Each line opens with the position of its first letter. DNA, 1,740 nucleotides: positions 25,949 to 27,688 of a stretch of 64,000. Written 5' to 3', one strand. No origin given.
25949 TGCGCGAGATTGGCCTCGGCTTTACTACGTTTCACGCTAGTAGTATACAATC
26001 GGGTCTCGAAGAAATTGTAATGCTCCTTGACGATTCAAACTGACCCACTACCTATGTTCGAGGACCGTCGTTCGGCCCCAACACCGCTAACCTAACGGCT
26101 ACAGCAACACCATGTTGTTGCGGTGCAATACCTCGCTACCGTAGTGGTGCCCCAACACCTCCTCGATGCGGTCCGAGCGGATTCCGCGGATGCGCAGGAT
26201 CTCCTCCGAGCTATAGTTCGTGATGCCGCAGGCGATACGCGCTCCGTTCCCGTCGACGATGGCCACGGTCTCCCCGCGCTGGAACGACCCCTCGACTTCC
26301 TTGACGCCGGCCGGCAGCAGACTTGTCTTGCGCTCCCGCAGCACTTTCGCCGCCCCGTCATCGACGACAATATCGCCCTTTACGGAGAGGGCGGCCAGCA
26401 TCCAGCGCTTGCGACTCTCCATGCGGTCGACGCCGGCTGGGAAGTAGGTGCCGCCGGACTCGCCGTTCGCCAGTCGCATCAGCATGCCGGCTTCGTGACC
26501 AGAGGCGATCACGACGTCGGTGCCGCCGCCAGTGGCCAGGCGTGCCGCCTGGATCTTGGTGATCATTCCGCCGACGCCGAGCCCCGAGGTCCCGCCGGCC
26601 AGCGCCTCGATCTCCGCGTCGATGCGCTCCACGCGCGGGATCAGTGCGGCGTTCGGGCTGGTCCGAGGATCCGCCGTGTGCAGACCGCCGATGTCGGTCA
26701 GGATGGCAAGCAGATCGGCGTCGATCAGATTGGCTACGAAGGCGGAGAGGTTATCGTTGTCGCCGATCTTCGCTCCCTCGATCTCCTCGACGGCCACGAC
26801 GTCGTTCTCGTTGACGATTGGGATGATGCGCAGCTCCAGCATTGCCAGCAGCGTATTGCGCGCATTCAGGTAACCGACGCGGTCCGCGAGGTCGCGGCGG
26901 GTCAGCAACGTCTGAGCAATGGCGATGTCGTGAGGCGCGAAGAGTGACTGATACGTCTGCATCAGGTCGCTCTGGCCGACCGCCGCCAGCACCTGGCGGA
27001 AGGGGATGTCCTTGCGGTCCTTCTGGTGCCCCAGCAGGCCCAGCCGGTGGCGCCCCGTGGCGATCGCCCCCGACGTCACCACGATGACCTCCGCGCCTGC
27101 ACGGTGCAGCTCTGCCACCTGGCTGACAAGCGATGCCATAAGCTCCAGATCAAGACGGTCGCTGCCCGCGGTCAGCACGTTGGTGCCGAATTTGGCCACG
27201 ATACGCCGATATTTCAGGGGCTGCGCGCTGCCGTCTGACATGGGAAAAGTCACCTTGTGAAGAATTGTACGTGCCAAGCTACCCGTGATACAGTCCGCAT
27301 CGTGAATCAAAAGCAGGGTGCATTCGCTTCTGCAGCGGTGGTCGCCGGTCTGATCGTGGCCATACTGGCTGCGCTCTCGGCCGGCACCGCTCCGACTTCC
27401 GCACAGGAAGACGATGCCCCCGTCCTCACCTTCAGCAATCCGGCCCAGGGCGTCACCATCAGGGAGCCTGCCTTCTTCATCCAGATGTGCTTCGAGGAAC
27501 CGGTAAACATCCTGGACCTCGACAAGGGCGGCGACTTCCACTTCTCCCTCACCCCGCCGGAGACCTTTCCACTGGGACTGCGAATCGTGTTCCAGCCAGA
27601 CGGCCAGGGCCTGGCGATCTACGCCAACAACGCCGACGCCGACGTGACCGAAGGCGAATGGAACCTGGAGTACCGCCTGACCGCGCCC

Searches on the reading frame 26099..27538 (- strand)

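Call 85: search_protein_families(library=pfam, proteins=[window:26099-27538:-], max_evalue=0.001)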
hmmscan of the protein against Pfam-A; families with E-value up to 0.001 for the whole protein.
window:26099-27538:- (479 aa): 3 families
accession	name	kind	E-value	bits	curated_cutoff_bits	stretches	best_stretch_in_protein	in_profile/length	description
PF00696.33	AA_kinase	-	1.6e-41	143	24.9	1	112-346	2-234/234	Amino acid kinase family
PF01472.26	PUA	-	3.5e-22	78.6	24.8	1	388-462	1-74/74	PUA domain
PF17785.7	PUA_3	-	0.00028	21.1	22.6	1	390-450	1-61/64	PUA-like domain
